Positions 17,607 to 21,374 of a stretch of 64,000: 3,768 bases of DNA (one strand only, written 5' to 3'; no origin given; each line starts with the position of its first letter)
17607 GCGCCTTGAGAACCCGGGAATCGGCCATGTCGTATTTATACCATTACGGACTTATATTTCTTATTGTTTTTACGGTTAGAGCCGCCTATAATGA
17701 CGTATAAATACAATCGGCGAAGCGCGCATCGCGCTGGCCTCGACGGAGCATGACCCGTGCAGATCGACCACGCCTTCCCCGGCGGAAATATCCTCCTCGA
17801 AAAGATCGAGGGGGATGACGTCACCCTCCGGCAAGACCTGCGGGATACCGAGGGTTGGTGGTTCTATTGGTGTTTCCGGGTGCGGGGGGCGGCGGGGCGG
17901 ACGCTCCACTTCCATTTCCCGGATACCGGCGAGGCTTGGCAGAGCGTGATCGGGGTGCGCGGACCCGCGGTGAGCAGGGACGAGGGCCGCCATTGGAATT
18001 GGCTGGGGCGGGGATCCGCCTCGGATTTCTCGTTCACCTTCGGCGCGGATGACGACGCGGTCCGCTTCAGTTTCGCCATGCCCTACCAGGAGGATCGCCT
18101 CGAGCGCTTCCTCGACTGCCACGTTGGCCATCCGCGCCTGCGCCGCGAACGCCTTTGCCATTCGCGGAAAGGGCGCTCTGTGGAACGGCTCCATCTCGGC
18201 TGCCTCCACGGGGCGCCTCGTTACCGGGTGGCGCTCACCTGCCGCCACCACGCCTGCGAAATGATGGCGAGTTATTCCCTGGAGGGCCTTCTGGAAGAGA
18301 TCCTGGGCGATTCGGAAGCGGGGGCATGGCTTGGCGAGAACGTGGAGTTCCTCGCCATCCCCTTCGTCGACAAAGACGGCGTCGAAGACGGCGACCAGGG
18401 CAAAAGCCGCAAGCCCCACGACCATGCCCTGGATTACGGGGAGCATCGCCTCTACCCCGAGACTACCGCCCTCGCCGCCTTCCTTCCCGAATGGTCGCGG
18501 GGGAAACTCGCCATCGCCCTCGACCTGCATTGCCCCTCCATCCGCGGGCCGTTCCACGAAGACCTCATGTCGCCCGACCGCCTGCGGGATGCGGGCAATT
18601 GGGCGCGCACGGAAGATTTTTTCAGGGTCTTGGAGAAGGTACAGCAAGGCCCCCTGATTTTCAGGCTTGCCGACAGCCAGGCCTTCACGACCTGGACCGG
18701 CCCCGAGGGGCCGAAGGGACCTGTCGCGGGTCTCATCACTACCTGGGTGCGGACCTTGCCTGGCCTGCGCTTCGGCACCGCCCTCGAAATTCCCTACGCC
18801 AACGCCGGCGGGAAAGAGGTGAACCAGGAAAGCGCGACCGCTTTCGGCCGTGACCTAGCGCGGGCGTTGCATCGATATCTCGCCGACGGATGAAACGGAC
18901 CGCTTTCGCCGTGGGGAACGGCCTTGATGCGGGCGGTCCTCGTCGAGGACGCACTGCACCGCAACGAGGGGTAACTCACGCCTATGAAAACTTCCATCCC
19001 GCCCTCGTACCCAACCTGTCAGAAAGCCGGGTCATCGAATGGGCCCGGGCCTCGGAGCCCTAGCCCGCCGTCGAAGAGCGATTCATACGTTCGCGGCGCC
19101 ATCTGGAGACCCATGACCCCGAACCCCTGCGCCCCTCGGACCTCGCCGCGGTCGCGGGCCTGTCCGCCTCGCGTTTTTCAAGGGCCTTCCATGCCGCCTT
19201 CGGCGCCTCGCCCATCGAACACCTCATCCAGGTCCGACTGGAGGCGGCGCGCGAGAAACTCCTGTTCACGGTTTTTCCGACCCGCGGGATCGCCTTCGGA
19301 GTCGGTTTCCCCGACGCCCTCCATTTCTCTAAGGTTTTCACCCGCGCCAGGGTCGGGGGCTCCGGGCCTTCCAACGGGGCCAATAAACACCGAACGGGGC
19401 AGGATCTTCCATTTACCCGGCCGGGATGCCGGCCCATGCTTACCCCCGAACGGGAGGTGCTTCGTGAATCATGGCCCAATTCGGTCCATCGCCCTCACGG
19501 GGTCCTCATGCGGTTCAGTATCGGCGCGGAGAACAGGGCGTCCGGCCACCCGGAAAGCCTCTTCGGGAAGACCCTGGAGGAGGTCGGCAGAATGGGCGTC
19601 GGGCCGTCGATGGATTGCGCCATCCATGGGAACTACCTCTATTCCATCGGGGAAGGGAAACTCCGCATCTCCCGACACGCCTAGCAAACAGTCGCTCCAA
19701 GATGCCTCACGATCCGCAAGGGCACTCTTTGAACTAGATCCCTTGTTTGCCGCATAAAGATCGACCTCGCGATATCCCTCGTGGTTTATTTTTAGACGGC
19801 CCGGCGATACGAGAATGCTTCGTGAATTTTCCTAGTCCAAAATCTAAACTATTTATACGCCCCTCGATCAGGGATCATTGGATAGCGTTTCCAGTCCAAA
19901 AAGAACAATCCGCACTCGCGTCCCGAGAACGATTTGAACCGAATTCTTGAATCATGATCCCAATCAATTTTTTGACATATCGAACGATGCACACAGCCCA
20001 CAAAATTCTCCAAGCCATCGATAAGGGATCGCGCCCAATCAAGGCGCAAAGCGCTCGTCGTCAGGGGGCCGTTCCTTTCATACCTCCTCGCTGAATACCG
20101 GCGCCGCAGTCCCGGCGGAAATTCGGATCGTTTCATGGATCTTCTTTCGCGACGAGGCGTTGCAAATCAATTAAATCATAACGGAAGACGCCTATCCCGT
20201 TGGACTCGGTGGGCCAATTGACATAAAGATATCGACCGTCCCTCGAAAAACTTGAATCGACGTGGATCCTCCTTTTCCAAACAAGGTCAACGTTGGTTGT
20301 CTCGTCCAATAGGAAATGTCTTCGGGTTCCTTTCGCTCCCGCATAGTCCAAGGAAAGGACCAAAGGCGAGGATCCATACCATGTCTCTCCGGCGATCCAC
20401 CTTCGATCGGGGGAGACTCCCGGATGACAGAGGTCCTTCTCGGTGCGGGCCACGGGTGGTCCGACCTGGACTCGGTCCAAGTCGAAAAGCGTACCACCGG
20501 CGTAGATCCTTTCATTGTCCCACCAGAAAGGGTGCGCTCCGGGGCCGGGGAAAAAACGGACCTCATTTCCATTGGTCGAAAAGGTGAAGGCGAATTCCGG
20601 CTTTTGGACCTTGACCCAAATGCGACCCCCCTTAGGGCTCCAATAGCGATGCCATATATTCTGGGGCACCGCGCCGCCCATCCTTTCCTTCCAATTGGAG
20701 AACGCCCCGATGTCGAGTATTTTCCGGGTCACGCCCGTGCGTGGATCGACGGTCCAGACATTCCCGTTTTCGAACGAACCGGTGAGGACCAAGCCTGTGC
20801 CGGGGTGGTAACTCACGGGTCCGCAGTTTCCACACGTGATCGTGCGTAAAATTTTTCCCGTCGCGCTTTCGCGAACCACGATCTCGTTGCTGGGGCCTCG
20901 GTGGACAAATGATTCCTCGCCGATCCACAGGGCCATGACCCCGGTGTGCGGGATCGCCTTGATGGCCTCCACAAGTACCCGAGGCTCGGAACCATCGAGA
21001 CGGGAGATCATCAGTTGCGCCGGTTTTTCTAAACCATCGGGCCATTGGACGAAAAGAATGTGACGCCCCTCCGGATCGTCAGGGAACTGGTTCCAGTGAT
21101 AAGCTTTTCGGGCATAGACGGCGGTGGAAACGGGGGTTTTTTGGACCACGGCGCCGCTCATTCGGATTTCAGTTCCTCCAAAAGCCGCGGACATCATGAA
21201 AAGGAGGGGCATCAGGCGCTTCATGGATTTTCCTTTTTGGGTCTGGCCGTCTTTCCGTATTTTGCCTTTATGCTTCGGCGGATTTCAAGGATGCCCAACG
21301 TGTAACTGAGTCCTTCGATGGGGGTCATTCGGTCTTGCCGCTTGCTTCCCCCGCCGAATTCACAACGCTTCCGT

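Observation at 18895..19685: About 0.8-kb segmental duplication carrying an AraC 3' end, promoter and the 5' end of the LVIVD gene; older copy decaying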

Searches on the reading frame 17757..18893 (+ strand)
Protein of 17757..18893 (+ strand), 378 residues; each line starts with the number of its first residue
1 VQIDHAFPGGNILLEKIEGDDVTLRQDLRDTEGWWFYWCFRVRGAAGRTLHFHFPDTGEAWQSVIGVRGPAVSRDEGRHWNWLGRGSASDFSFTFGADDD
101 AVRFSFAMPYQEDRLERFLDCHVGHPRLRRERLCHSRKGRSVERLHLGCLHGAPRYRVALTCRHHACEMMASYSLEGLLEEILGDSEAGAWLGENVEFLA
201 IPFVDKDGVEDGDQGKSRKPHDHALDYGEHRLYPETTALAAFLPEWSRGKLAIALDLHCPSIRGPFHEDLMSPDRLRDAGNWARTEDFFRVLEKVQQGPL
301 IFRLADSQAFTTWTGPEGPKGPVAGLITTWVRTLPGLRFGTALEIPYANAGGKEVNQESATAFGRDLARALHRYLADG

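Call 5: search_protein_families(library=pfam, proteins=[window:17757-18893:+])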
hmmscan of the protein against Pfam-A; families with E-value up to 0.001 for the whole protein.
window:17757-18893:+ (378 aa): 2 families
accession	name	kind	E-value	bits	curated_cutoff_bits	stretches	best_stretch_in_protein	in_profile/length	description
PF18027.6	Pepdidase_M14_N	-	0.00027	21.5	23.2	1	3-105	1-105/107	Cytosolic carboxypeptidase N-terminal domain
PF00246.29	Peptidase_M14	-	0.00069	19.8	21.6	0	129-221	17-120/286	Zinc carboxypeptidase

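Call 12: find_encoding_contigs(protein=window:17757-18893:+, flank=10000, max_places=8)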
Protein window:17757-18893:+ (378 aa): no gene with exactly this product is on record in the collection.

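Call 22: find_homologous_proteins(query=window:17757-18893:+)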
Query window:17757-18893:+ (378 aa): 3017 proteins with E <= 0.001 among 8000 candidates; the best 120 are listed.
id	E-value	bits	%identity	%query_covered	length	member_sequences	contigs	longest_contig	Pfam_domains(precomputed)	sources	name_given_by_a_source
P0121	3.2e-265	897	100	100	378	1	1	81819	-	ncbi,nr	ncbi:MAG: hypothetical protein J0L75_05980 [Spirochaetes bacterium]|nr:hypothetical protein [Spiroch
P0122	1.3e-165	569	68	96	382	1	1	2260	PF00246.30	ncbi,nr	ncbi:hypothetical protein HQ520_11325 [bacterium]|nr:hypothetical protein [bacterium]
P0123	1.9e-160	552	64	99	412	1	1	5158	PF00246.30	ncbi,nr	ncbi:hypothetical protein HQ520_13585, partial [bacterium]|nr:hypothetical protein [bacterium]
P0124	1.8e-152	526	60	100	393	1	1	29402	-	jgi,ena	-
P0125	5.3e-152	525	60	99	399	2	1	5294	PF00246.30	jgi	-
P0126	2.1e-150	519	60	100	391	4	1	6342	-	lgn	-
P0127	5.5e-150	518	61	100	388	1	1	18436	-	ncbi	-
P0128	2.4e-148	513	60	99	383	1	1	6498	-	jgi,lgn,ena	-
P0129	4.9e-146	505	59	99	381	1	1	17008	-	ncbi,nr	ncbi:MAG: hypothetical protein M1457_10650 [bacterium]|nr:hypothetical protein [bacterium]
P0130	5.4e-141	488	59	100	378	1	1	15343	-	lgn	-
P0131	1.0e-136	474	56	99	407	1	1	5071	PF00246.30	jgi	-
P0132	4.9e-134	465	55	99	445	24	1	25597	-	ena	-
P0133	1.0e-133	464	55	99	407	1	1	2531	PF00246.30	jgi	jgi:hypothetical protein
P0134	1.2e-133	464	56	100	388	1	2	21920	-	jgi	jgi:hypothetical protein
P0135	5.9e-133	462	57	100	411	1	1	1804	PF00246.30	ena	-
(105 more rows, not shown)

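Call 25: find_encoding_contigs(protein=P0124, flank=8000, max_places=2)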
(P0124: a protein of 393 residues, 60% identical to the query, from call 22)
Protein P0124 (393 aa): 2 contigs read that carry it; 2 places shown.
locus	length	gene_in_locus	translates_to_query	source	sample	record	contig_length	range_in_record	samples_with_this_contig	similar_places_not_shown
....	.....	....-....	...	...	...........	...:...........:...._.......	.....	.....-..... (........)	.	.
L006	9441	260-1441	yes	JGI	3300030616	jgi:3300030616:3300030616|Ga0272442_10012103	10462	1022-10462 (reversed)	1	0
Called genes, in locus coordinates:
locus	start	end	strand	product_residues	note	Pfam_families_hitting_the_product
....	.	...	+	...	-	?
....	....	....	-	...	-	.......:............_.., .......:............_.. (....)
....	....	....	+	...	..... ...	-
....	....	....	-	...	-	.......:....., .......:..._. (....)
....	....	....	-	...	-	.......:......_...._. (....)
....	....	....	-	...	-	-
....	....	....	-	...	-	-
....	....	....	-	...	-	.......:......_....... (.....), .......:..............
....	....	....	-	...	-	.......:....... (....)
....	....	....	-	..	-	-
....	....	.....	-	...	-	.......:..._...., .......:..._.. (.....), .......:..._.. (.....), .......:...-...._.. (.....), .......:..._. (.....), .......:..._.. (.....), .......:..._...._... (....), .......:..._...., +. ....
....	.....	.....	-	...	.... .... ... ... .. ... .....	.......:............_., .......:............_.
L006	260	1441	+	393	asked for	-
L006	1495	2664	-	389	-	PF02732:ERCC4, PF14520:HHH_5 (weak)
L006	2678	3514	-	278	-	PF13472:Lipase_GDSL_2 (weak)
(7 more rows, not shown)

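Call 26: find_encoding_contigs(protein=P0127, flank=8000, max_places=2)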
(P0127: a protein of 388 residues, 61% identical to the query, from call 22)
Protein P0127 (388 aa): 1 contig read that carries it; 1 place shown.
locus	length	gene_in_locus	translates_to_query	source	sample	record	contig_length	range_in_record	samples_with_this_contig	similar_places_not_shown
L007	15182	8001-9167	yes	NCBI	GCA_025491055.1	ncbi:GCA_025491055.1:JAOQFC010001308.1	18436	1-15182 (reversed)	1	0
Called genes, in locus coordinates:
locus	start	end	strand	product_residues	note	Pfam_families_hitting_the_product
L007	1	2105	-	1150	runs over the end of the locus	-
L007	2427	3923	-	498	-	PF12833:HTH_18, PF00165:HTH_AraC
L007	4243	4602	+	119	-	-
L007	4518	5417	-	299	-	PF00126:HTH_1, PF03466:LysR_substrate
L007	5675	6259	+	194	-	PF00072:Response_reg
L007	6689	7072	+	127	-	-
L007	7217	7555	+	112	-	-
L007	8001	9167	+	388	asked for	-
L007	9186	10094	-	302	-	PF10114:PocR, PF12833:HTH_18, PF00165:HTH_AraC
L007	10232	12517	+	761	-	-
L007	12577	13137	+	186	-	PF25173:Beta-prop_WDR3_1st (faint), PF00400:WD40 (weak), PF23381:Beta-prop_IFT122_1st (weak)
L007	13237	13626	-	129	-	-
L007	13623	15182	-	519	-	?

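Call 27: find_encoding_contigs(protein=P0123, flank=8000, max_places=2)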
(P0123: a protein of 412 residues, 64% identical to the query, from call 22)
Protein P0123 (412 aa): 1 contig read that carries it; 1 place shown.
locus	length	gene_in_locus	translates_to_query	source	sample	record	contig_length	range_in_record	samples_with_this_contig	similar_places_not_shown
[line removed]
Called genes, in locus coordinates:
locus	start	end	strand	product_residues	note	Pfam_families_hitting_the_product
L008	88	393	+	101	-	-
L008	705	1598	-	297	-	PF02311:AraC_binding, PF00165:HTH_AraC, PF12833:HTH_18, PF00165:HTH_AraC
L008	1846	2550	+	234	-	PF07963:N_methyl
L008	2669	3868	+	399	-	PF00246:Peptidase_M14 (weak)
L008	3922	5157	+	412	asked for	PF00246:Peptidase_M14 (weak)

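Call 49: search_protein_families(library=ncbifam, proteins=[window:17757-18893:+], max_evalue=0.01)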
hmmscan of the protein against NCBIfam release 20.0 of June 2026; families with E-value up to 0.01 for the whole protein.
window:17757-18893:+ (378 aa): 0 families

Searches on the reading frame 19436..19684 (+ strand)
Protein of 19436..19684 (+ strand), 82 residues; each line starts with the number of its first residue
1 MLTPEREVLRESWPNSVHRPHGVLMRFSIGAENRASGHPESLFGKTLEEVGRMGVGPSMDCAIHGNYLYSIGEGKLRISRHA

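Call 30: list_cluster_members(proteins=[window:19436-19684:+, window:18984-19757:+, window:19471-19737:+, window:19060-19479:-, window:23340-24050:+, window:15947-16879:-])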
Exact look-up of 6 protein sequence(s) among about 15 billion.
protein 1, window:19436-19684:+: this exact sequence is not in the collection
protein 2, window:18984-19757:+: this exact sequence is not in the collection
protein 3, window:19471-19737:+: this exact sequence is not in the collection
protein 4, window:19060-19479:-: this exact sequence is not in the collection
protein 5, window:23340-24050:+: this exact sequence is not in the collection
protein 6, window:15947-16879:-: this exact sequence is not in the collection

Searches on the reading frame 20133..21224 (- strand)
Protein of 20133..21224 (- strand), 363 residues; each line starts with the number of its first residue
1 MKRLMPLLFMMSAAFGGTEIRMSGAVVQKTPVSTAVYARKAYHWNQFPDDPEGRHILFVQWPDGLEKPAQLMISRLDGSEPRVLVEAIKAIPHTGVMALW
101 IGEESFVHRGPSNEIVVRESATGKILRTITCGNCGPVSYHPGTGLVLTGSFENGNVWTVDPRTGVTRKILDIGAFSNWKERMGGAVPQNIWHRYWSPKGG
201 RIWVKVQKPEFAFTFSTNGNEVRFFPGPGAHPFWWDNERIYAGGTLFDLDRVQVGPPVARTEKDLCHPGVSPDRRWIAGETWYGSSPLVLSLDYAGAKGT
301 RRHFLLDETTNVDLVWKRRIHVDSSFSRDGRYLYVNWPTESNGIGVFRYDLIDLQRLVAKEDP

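Call 5: search_protein_families(library=pfam, proteins=[window:20133-21224:-])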
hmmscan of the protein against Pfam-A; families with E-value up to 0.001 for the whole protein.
window:20133-21224:- (363 aa): 0 families

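Call 29: list_cluster_members(proteins=[window:20136-21224:-, window:21328-22656:-, window:22711-23481:+, window:24298-25101:+, window:16759-17634:-, window:25182-27212:+])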
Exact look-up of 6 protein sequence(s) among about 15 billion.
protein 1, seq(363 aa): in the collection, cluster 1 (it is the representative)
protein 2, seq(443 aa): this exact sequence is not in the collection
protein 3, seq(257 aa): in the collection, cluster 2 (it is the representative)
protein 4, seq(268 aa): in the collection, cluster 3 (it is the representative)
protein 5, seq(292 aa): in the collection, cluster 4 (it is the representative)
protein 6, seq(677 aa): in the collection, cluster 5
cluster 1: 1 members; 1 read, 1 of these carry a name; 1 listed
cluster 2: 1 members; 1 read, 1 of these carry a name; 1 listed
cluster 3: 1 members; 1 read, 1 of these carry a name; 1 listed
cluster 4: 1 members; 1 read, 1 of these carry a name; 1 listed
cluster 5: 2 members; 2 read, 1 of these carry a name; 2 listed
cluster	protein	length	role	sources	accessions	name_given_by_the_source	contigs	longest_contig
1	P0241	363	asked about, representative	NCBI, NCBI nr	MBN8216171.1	MAG: hypothetical protein J0L75_05990 [Spirochaetes bacterium] | hypothetical protein [Spirochaetota bacterium]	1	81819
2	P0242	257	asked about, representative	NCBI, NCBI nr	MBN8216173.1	MAG: helix-turn-helix domain-containing protein [Spirochaetes bacterium] | helix-turn-helix domain-containing protein [Spirochaetota bacterium]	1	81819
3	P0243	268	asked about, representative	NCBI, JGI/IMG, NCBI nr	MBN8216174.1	MAG: helix-turn-helix transcriptional regulator [Spirochaetes bacterium] | helix-turn-helix transcriptional regulator [Spirochaetota bacterium]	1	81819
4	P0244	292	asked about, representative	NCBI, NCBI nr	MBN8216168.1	MAG: helix-turn-helix transcriptional regulator [Spirochaetes bacterium] | helix-turn-helix transcriptional regulator [Spirochaetota bacterium]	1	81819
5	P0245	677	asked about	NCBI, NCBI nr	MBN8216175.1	MAG: hypothetical protein J0L75_06010 [Spirochaetes bacterium] | hypothetical protein [Spirochaetota bacterium]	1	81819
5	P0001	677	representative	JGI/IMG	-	-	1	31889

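Call 49: search_protein_families(library=ncbifam, proteins=[window:20133-21224:-], max_evalue=0.01)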
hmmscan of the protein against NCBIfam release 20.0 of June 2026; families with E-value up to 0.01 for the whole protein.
window:20133-21224:- (363 aa): 0 families

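Call 53: search_protein_families(library=phrogs, proteins=[window:20133-21224:-], max_evalue=0.001)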
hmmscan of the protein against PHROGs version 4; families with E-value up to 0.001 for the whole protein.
window:20133-21224:- (363 aa): 0 families
